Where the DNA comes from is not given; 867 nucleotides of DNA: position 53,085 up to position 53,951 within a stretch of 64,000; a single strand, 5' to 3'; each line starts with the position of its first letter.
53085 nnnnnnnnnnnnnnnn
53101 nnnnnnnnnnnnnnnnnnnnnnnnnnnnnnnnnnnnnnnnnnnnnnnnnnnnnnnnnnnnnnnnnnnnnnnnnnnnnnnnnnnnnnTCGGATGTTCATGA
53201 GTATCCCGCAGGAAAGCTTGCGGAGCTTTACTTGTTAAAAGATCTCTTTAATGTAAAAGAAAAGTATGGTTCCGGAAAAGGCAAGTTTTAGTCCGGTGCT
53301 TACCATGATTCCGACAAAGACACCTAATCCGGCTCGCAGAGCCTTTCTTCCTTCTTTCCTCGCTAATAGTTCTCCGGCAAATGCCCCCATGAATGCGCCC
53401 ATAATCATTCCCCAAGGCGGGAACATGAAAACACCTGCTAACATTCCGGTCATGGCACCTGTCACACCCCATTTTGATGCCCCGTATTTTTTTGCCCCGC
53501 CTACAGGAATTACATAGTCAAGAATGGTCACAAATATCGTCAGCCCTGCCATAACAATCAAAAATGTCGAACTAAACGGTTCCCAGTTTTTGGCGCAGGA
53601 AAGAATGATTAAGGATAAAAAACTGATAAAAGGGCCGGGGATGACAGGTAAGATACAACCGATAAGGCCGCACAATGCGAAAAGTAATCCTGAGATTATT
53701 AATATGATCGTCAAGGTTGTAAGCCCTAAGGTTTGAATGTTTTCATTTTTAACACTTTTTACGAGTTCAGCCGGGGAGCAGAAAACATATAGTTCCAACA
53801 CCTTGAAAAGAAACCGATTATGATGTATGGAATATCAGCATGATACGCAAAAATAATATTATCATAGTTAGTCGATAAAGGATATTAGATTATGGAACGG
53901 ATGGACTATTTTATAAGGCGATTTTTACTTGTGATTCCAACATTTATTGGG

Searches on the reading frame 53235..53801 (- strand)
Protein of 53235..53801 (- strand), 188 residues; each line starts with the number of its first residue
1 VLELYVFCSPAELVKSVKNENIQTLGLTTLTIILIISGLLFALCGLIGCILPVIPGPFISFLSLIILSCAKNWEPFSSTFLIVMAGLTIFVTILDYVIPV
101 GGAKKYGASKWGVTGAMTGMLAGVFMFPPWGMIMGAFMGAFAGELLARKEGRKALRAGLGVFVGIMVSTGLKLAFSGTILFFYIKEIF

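Call 3: search_protein_families(library=pfam, proteins=[window:53235-53801:-], max_evalue=1)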
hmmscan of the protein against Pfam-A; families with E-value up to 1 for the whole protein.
window:53235-53801:- (188 aa): 7 families
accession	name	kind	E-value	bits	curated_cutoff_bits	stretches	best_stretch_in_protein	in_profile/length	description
PF04306.18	DUF456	-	1.1e-35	123.4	29.4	1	50-184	1-136/139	Protein of unknown function (DUF456)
PF06897.17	DUF1269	-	0.0047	17.7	26.9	1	113-145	2-35/100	Protein of unknown function (DUF1269)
PF13488.11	Gly-zipper_Omp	-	0.014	15.8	25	1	113-153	4-45/46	Glycine zipper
PF13373.11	Dsc3_C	-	0.018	15.7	25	1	130-171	100-141/145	DSC E3 ubiquitin ligase complex subunit 3, C-terminal domain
PF12732.12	YtxH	-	0.037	14.9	37.5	1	131-153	3-25/71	YtxH-like protein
PF05808.16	Podoplanin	-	0.1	13.3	30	1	18-54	91-126/135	Podoplanin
PF13441.11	Gly-zipper_YMGG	-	0.12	12.6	28.9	1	112-145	11-41/45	YMGG-like Gly-zipper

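Call 4: search_protein_families(library=ncbifam, proteins=[window:53235-53801:-], max_evalue=1)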
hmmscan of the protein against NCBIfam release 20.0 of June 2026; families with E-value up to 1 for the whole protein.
window:53235-53801:- (188 aa): 2 families
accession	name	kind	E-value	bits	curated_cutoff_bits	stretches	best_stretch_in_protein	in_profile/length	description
NF006948.0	PRK09430.1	equivalog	0.7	9.4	162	1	114-148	4-38/267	co-chaperone DjlA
NF053611.1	YiaD_Gzip_OmpA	equivalog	0.74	9.5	175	0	112-164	29-90/206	YiaD family glycine zipper/OmpA-like lipoprotein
